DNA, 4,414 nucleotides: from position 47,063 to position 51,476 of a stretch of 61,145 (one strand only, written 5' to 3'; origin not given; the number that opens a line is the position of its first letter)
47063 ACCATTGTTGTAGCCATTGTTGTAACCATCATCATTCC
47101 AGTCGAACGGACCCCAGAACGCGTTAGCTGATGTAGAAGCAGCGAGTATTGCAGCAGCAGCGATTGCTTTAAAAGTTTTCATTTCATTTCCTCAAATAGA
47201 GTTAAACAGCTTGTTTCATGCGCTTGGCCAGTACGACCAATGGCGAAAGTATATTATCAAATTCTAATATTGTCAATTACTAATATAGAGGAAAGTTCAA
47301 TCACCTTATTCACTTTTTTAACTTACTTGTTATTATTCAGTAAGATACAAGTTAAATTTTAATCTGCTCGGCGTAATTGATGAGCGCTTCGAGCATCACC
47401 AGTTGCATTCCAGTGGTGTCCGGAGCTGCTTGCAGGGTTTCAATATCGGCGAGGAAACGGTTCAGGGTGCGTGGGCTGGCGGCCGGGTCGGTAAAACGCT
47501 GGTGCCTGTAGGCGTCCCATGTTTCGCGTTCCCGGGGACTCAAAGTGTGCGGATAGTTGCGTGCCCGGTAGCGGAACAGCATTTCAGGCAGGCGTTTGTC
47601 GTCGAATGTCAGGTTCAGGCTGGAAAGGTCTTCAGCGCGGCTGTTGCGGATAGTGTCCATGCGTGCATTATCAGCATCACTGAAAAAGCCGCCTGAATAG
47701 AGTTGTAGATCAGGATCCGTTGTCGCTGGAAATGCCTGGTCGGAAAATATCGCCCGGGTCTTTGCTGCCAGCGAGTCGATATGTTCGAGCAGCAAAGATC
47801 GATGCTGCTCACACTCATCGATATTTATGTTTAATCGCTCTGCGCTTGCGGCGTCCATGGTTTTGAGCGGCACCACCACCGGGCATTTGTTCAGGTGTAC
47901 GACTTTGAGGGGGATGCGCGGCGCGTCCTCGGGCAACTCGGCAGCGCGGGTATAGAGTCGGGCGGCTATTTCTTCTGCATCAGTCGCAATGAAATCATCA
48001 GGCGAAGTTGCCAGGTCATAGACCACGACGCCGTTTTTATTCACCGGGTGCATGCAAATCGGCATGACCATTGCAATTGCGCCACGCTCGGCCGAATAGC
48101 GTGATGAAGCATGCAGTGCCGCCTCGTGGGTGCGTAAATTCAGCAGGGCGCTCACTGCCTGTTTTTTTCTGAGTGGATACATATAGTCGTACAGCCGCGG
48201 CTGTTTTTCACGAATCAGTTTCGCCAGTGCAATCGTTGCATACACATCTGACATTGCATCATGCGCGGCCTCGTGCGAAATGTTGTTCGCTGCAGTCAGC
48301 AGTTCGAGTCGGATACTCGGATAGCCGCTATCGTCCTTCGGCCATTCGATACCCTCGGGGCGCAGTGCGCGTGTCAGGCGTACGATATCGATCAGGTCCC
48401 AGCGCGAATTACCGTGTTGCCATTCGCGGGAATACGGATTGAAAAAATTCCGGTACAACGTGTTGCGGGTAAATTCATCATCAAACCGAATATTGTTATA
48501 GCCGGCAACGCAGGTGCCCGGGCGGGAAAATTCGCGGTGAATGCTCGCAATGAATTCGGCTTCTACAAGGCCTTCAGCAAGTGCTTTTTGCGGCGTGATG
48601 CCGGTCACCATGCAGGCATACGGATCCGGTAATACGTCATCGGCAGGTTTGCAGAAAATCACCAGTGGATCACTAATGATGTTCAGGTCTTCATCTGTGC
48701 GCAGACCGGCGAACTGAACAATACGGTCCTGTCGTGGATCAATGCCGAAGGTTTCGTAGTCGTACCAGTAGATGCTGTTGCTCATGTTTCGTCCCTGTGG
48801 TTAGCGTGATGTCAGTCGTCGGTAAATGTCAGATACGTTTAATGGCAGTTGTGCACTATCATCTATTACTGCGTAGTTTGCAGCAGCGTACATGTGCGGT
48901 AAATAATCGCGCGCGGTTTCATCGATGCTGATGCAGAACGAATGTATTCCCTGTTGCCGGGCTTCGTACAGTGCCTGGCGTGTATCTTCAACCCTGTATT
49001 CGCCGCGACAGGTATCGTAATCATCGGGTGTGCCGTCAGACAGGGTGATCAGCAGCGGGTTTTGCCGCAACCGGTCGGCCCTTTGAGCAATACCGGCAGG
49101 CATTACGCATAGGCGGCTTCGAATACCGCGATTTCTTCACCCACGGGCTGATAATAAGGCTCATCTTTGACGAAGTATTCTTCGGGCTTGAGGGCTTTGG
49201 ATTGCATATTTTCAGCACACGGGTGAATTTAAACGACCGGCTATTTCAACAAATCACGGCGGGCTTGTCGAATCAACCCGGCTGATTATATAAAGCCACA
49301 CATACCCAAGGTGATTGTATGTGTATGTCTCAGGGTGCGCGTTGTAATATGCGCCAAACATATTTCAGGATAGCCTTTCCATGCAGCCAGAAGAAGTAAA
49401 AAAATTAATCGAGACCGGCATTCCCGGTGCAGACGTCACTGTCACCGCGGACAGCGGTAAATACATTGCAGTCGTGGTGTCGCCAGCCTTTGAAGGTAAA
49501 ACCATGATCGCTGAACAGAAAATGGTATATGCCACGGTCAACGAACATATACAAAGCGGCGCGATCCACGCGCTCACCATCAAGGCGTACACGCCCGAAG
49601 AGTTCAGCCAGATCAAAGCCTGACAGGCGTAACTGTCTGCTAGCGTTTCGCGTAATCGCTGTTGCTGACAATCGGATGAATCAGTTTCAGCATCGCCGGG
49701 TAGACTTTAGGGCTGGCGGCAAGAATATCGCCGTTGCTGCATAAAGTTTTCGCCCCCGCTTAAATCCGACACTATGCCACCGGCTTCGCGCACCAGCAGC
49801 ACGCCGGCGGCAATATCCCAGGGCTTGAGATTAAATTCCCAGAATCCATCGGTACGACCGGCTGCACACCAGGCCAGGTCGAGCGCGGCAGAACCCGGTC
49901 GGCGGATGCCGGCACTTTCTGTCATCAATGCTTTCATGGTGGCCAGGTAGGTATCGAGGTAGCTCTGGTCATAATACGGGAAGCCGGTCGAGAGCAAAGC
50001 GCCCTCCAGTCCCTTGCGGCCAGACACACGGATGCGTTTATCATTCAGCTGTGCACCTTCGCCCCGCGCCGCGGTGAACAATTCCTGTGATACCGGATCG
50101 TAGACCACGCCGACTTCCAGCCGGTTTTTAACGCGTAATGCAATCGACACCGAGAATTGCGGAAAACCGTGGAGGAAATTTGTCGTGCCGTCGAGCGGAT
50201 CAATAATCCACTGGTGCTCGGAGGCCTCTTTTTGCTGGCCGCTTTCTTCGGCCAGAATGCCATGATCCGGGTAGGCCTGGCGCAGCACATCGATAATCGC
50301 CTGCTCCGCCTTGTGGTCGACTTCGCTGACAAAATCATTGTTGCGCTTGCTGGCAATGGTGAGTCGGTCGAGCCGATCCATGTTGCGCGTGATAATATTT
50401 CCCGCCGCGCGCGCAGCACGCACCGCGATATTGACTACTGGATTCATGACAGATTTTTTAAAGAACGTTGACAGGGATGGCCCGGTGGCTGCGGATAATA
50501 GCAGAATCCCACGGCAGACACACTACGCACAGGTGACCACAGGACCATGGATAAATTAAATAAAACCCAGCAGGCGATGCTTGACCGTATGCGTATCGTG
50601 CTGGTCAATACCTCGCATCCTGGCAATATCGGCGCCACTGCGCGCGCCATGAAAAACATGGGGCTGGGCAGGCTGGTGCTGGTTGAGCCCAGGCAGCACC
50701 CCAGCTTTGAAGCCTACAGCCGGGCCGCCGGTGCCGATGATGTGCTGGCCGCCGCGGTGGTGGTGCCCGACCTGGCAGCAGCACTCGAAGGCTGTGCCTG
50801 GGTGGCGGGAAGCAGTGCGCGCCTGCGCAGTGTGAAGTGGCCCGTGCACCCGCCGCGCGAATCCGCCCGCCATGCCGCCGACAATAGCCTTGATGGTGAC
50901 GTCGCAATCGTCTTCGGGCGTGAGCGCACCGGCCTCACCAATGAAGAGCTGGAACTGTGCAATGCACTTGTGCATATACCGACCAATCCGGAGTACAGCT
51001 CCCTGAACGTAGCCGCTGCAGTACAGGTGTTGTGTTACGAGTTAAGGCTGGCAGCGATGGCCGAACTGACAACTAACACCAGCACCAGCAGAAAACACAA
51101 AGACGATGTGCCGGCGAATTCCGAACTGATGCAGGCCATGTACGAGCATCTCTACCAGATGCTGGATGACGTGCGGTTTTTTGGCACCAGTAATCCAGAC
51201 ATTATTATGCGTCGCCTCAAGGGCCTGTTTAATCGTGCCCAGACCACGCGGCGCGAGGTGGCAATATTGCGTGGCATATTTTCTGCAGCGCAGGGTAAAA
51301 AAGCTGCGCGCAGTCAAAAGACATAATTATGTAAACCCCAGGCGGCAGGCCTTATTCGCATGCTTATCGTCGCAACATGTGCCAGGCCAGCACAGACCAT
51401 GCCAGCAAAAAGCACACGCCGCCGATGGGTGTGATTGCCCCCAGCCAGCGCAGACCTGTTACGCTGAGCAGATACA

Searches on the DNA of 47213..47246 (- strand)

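Call 88: build_rna_model(alignment_id=A8, structure=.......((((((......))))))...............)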
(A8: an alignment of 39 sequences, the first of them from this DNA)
Model R1 built from alignment A8 (39 sequences, 40 columns); structure: as given.
model positions 35; base pairs 6; branch points 0; effective number of sequences 39; information 1.079 bits per position. Calibrated on 0.2 Mb of random sequence (short: E-values are rough).
structure used (alignment columns):
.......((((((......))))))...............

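Call 89: search_with_rna_model(model_id=R1, sources=[window, L001, L002, L003, L004, L005, L006, L007, L008, L009, L010, L011, L012, L013, L014, L015, L016, L017, L018, L019, L020, L021, L022, L023, L024, L025, L026, L027, L028, L029, L030, L031, L032, L033, L034, L035, L036, L037, L038, L039, L040, L041, L042, L043, L044, L045, L046, L047, L048, L049, L050, L051, L052, L053, L054, L055, L056, L057, L058, L059, L060, L061, L062, L063, L064, L065, L066, L067, L068, L069, L070, L071, L072, L073, L074, L075, L076, L077, L078, L079, L080], max_evalue=1)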
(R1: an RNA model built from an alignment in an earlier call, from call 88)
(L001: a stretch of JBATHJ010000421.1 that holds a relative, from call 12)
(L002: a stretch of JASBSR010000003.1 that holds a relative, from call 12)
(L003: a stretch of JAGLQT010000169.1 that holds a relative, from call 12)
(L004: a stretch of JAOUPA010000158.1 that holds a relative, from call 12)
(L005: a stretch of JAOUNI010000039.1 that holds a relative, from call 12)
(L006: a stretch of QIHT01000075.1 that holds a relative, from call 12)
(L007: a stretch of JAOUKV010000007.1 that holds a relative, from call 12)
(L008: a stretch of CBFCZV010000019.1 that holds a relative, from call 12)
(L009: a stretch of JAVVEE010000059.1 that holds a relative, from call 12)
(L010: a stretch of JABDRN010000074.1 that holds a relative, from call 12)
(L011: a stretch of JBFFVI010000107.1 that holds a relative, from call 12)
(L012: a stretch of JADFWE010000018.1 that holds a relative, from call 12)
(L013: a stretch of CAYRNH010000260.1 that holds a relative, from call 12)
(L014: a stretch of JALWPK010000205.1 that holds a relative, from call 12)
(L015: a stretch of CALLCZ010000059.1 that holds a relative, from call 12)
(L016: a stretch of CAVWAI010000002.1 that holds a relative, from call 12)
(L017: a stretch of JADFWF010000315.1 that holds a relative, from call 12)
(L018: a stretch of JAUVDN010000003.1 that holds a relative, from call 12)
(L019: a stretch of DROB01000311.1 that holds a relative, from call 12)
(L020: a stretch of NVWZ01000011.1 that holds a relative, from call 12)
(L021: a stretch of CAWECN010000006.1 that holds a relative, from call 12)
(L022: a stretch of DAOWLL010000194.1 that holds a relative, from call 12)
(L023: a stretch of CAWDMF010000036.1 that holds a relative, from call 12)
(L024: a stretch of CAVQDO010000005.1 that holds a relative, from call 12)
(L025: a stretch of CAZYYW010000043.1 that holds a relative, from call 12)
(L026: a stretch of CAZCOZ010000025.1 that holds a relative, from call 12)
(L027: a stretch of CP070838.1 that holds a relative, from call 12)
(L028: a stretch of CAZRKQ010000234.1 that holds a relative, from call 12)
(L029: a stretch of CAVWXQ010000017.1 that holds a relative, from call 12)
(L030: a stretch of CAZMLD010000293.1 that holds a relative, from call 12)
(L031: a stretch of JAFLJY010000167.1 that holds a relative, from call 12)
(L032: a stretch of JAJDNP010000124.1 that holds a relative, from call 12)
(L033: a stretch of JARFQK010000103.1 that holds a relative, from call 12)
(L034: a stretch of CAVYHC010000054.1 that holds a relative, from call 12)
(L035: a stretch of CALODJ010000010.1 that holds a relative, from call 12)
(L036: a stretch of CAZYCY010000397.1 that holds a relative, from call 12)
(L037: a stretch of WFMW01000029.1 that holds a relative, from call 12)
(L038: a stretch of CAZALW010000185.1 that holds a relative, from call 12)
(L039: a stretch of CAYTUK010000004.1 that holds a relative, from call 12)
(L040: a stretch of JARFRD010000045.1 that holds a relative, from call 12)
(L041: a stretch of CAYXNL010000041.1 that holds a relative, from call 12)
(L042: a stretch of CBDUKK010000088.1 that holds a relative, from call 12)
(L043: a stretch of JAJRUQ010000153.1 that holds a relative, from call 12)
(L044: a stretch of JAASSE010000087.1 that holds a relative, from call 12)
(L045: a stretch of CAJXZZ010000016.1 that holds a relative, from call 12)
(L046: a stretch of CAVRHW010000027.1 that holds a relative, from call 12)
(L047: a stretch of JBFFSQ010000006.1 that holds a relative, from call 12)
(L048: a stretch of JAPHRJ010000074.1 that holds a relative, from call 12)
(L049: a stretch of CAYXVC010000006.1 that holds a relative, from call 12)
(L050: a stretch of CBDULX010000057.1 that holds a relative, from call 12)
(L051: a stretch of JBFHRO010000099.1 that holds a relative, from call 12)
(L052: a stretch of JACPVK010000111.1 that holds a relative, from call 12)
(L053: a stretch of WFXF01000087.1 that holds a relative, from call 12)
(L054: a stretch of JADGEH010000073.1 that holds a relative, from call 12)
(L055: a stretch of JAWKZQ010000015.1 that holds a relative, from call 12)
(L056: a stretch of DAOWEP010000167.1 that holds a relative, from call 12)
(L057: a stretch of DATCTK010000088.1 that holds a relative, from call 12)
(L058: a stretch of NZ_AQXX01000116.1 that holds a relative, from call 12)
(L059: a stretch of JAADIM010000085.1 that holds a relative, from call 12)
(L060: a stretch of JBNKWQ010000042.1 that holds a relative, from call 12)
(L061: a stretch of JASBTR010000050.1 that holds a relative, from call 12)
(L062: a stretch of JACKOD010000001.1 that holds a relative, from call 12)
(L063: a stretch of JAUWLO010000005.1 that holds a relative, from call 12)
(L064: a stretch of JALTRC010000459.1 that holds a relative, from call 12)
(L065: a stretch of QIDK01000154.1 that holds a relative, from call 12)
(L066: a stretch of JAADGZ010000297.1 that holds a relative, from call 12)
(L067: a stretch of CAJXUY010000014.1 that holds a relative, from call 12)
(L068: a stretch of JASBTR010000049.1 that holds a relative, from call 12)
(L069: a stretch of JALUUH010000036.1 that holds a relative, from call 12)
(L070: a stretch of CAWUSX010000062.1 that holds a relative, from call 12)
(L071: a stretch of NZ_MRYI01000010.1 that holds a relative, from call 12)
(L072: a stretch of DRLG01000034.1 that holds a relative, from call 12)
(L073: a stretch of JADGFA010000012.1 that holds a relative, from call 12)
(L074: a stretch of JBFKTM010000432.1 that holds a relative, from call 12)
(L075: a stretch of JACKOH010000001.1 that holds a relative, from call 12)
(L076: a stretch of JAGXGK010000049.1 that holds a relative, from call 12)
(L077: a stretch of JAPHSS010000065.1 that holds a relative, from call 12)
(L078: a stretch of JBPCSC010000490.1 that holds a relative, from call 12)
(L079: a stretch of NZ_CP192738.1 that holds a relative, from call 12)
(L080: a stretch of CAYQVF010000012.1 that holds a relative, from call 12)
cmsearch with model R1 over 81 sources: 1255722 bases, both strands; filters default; matches with E-value up to 1: 75.
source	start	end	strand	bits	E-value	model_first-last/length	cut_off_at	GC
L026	13083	13117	+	45.8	2.4e-10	1-35/35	no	0.51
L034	12564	12596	+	42.8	1.9e-09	1-35/35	no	0.45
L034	15543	15575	+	42.8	1.9e-09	1-35/35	no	0.45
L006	7227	7259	+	42.7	2.1e-09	1-35/35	no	0.52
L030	1959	1993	+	42.6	2.3e-09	1-35/35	no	0.57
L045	11536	11570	+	42.5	2.4e-09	1-35/35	no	0.46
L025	11533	11566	+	42.3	2.8e-09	1-35/35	no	0.53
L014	11523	11559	+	42.3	2.9e-09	1-35/35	no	0.51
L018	11536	11570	+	42.3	2.9e-09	1-35/35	no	0.51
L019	3477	3509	+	42.1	3.2e-09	1-35/35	no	0.55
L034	11534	11566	+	42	3.3e-09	1-35/35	no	0.48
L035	15934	15970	+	41.6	4.6e-09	1-35/35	no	0.43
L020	11536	11568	+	41.5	4.8e-09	1-35/35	no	0.48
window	47213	47245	-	40.2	1.2e-08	1-35/35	no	0.58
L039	11886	11922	+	40.1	1.3e-08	1-35/35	no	0.32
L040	11531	11563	+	40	1.5e-08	1-35/35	no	0.55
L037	12768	12803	+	39.7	1.7e-08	1-35/35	no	0.47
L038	3348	3381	+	39.1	2.6e-08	1-35/35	no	0.56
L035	11531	11564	+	39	2.9e-08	1-35/35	no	0.47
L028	9531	9564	+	38.8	3.4e-08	1-35/35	no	0.5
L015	5272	5305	+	38.7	3.6e-08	1-35/35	no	0.5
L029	12358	12390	+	38.7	3.6e-08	1-35/35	no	0.52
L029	11534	11566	+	38.4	4.5e-08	1-35/35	no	0.48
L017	5619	5652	+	38.4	4.5e-08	1-35/35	no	0.56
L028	14454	14490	+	38.2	5e-08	1-35/35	no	0.38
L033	5507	5540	+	37.7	7.2e-08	1-35/35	no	0.5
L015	10171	10207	+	37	1.2e-07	1-35/35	no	0.38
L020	13501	13534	+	36.6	1.6e-07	1-35/35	no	0.44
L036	2068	2101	+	36.2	2.1e-07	1-35/35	no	0.59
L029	13954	13986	+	36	2.5e-07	1-35/35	no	0.36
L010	11535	11570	+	35.9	2.5e-07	1-35/35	no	0.61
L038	5849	5882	+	35.9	2.7e-07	1-35/35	no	0.47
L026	11547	11581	+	35.6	3.1e-07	1-35/35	no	0.51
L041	10283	10319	+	35.1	4.5e-07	1-35/35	no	0.35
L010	12380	12412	+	35.1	4.6e-07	1-35/35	no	0.52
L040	16017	16051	+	34.5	7.2e-07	1-35/35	no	0.46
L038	4076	4109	+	34.3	8e-07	1-35/35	no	0.59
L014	14616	14653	+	34.2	8.4e-07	1-35/35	no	0.47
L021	11533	11568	+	34.1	9.4e-07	1-35/35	no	0.64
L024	11526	11561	+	33.4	1.6e-06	1-35/35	no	0.42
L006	15179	15211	+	33.3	1.7e-06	1-35/35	no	0.55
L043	11528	11561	+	33.1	1.8e-06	1-35/35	no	0.5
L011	6135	6167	+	31.9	4.3e-06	1-35/35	no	0.33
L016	11421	11453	+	31.9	4.3e-06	1-35/35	no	0.33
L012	6434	6467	+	31.3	6.7e-06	1-35/35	no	0.44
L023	11533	11572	+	30.7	1e-05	1-35/35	no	0.43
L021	14052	14086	+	30.6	1.1e-05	1-35/35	no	0.34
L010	14127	14161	+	30.2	1.4e-05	1-35/35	no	0.31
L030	2647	2680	+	29.5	2.4e-05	1-35/35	no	0.53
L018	12576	12610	+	28.9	3.7e-05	1-35/35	no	0.54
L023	12471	12510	+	28.5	4.8e-05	1-35/35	no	0.43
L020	14406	14442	+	28.3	5.5e-05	1-35/35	no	0.38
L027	16391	16427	+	27.1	0.00013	1-35/35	no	0.46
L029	15696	15729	+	26.6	0.00019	1-35/35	no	0.35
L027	11542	11575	+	26.4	0.00022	1-35/35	no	0.47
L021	12360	12392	+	25.5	0.00041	1-35/35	no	0.52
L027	12231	12261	+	24.3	0.00098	1-35/35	no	0.35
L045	13413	13446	+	23.9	0.0013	1-35/35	no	0.47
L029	13179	13211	+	22.6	0.0032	1-35/35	no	0.45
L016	14678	14713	+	20.5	0.014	1-35/35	no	0.25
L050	583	619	-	20.1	0.019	1-35/35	no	0.46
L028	10969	11003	+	19.2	0.034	1-35/35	no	0.34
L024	13267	13307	+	18.9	0.042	1-35/35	no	0.49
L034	14714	14768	+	18.5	0.057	1-35/35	no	0.49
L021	14691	14715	+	17.6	0.11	1-35/35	no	0.4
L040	12175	12212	+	17.2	0.15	1-35/35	no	0.39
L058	16357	16376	+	16.2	0.29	1-35/35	no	0.5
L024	14173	14211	+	15.7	0.43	1-35/35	no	0.33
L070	8106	8137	-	15.4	0.51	1-35/35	no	0.28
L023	14986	15041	+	15.3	0.54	1-35/35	no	0.41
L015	5964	5994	+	15.2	0.59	1-35/35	no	0.35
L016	13442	13461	+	14.6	0.91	7-25/35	no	0.35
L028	10249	10279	+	14.6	0.92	1-35/35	no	0.35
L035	12524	12542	+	14.6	0.93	1-35/35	no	0.37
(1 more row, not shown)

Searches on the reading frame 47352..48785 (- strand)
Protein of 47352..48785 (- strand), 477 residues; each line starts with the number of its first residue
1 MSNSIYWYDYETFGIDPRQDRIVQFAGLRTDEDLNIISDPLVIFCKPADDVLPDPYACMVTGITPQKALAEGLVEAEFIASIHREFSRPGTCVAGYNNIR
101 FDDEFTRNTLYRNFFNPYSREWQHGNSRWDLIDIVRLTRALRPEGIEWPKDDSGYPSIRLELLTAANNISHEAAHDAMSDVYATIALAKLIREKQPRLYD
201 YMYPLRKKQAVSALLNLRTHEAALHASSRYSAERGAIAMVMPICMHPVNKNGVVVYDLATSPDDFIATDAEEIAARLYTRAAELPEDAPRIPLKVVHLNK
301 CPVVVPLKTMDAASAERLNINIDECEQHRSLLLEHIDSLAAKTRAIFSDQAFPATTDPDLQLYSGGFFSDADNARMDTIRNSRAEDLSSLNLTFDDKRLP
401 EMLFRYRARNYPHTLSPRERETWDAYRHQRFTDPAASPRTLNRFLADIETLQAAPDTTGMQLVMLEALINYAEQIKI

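Call 9: search_protein_families(library=pfam, proteins=[window:47352-48785:-], max_evalue=0.00001)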
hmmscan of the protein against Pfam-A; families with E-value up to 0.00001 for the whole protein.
window:47352-48785:- (477 aa): 2 families
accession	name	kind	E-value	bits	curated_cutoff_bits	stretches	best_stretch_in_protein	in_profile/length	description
PF08411.15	Exonuc_X-T_C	-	1.5e-94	316.5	27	1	206-474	1-269/269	Exonuclease C-terminal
PF00929.31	RNase_T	-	1e-26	94.9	24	1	7-187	2-163/164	Exonuclease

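Call 12: find_related_loci(query=window:47352-48785:-, collection=genome_contigs, flank=10000)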
Query window:47352-48785:- (477 aa) in genome_contigs; peptide patterns used: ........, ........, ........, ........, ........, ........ (x = any residue, [..] = any of these).
505 stretches matched a pattern; 470 encode a relative of the query (tblastn E <= 1e-3); the best 80 are kept; 80 distinct loci.
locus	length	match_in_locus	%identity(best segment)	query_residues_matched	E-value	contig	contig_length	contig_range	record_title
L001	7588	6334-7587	96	1-418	0e+0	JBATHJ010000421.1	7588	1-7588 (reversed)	MAG: Gammaproteobacteria bacterium isolate MFD10301_ilm_asm_bin16 k127_104655, whole genome shotgun sequence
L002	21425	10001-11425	80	1-475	0e+0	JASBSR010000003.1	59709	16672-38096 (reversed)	MAG: Gammaproteobacteria bacterium isolate BWSM_144 k141_2250148, whole genome shotgun sequence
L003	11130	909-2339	75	1-477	0e+0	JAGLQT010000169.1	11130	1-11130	MAG: Gammaproteobacteria bacterium isolate RS_8_68 ROV157_8.bin.68.fa_169, whole genome shotgun sequence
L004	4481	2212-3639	74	1-476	0e+0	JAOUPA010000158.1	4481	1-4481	MAG: Gammaproteobacteria bacterium isolate 8_1_Oct_SF_Bin34 8_1_Oct_SF_Bin34_scaffold_24706_c1, whole genome shotgun seq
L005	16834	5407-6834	73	1-476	0e+0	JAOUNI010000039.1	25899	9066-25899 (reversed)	MAG: Gammaproteobacteria bacterium isolate 8_1_July_SF_Bin66 8_1_July_SF_Bin66_scaffold_556_c1, whole genome shotgun seq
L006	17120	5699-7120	72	1-474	0e+0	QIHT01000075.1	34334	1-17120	MAG: Gammaproteobacteria bacterium isolate SZUA-116 Ga0063293_10001347, whole genome shotgun sequence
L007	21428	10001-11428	73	1-476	0e+0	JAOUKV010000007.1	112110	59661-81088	MAG: Gammaproteobacteria bacterium isolate 8_1_Jan_SF_Bin56 8_1_Jan_SF_Bin56_scaffold_63_c1, whole genome shotgun sequen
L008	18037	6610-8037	72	1-476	0e+0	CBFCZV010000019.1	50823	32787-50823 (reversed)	MAG TPA_asm: uncultured Gammaproteobacteria bacterium isolate SRR26215676_concoct_189 genome assembly, contig: ERZ250734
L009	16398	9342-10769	72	1-476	0e+0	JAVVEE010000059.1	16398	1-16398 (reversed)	MAG: Gammaproteobacteria bacterium isolate TamC13-13 NODE_59_length_16398_cov_9.764965, whole genome shotgun sequence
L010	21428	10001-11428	71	1-477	0e+0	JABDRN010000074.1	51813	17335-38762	MAG: Gammaproteobacteria bacterium isolate Site_C30 k127_453217, whole genome shotgun sequence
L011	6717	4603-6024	71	1-475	0e+0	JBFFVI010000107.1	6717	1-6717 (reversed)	MAG: Gammaproteobacteria bacterium isolate Mix_mud23.2022.09.5 k141_2534665_length_6717_cov_15.5093, whole genome shotgu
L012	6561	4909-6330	72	3-477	0e+0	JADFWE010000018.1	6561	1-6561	MAG: Proteobacteria bacterium isolate C4.bin.7 k83_54190, whole genome shotgun sequence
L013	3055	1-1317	80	38-477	0e+0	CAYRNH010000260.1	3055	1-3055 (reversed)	MAG TPA_asm: uncultured Thiotrichaceae bacterium isolate SRP214966_co3_394 genome assembly, contig: NODE_74988_length_30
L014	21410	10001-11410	73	4-473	0e+0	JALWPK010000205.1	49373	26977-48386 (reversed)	MAG: Gammaproteobacteria bacterium isolate M2_maxbin2_scaf2bin.326 M2_NODE_481_length_49373_cov_11.424867, whole genome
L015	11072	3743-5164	72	1-474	0e+0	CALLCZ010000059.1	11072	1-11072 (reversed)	MAG: uncultured Gammaproteobacteria bacterium isolate N2_Bin_Bin_119_1 genome assembly, contig: c_000001353947, whole ge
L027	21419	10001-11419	69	1-473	0e+0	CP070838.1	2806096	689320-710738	MAG: Thiotrichales bacterium isolate bin102 chromosome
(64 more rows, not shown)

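Call 57: search_protein_families(library=pfam, proteins=[L010:5814-6887:+, L010:6972-7784:+, L010:7803-9950:+, L010:15424-16434:+, L010:16660-17223:+, L027:15483-16274:+, L027:13990-14667:+, L027:16456-17361:+, L010:12984-13826:+], max_evalue=0.01)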
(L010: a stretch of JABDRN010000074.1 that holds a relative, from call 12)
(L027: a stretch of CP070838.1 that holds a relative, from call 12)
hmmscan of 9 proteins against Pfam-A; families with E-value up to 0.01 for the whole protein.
L010:5814-6887:+ (357 aa): 3 families
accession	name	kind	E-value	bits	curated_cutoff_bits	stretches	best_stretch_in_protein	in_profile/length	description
PF18125.6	RlmM_FDX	-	9.6e-20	71.3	22.2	1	3-77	2-71/71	RlmM ferredoxin-like domain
PF01728.25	FtsJ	-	3.2e-15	57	24.1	1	189-282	3-101/181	FtsJ-like methyltransferase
PF21239.2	RLMM_N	-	1.3e-12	48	27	1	91-166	2-80/81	Ribosomal RNA large subunit methyltransferase M, N-terminal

L010:6972-7784:+ (270 aa): 6 families
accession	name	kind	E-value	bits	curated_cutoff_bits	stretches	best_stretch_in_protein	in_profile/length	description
PF07728.20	AAA_5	-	2.2e-32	112.4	22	1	38-172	1-139/139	AAA domain (dynein-related subfamily)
PF08406.16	CbbQ_C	-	9.1e-29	100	20.6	1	185-267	1-83/85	CbbQ/NirQ/NorQ C-terminal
PF12774.13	AAA_6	-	0.00015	21.3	25.2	0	31-78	27-74/327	Hydrolytic ATP binding site of dynein motor region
PF00004.35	AAA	-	0.00046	21.1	21.2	1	39-73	1-35/131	ATPase family associated with various cellular activities (AAA)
PF00158.32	Sigma54_activat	-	0.003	17.7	20.2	1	26-81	12-73/168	Sigma-54 interaction domain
PF04851.21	ResIII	-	0.0085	16.4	22.5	0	31-62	18-49/164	Type III restriction enzyme, res subunit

L010:7803-9950:+ (715 aa): 1 family
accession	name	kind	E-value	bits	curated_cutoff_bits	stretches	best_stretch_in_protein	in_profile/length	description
PF13519.12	VWA_2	-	0.00067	20.7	27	1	533-640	1-106/107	von Willebrand factor type A domain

L010:15424-16434:+ (336 aa): 0 families

L010:16660-17223:+ (187 aa): 1 family
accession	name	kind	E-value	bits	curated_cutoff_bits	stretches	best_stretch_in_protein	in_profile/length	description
PF21827.1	New_glue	-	0.00074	19.7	31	1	8-111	1-85/94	New glue protein family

L027:15483-16274:+ (263 aa): 0 families

L027:13990-14667:+ (225 aa): 1 family
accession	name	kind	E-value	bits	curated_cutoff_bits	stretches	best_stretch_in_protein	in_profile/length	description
PF17228.7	SGP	-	0.0062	17.8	26.7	1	35-133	7-89/93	Sulphur globule protein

L027:16456-17361:+ (301 aa): 0 families

L010:12984-13826:+ (280 aa): 1 family
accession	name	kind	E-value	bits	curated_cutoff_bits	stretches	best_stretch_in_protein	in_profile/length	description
PF05823.17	Gp-FAR-1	-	0.0038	18.1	29.2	1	144-245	20-116/149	Nematode fatty acid retinoid binding protein (Gp-FAR-1)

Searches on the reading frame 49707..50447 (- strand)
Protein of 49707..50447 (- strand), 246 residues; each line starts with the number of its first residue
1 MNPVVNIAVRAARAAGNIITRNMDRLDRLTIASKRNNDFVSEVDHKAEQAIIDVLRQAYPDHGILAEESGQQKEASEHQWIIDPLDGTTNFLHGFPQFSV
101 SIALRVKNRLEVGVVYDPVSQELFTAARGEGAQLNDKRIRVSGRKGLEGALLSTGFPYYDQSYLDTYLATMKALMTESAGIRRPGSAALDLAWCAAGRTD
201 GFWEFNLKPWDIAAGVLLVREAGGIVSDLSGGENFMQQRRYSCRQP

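Call 9: search_protein_families(library=pfam, proteins=[window:49707-50447:-], max_evalue=0.00001)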
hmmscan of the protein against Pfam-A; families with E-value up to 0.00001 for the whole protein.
window:49707-50447:- (246 aa): 1 family
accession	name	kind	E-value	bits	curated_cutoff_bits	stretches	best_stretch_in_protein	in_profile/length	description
PF00459.30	Inositol_P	-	2.2e-71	241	27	1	2-243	3-252/271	Inositol monophosphatase family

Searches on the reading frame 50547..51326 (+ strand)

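Call 9: search_protein_families(library=pfam, proteins=[window:50547-51326:+], max_evalue=0.00001)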
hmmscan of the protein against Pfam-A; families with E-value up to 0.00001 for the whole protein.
window:50547-51326:+ (259 aa): 1 family
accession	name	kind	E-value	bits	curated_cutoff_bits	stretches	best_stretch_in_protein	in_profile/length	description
PF00588.24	SpoU_methylase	-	2e-31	109.4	29.7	1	15-164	2-142/142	SpoU rRNA Methylase family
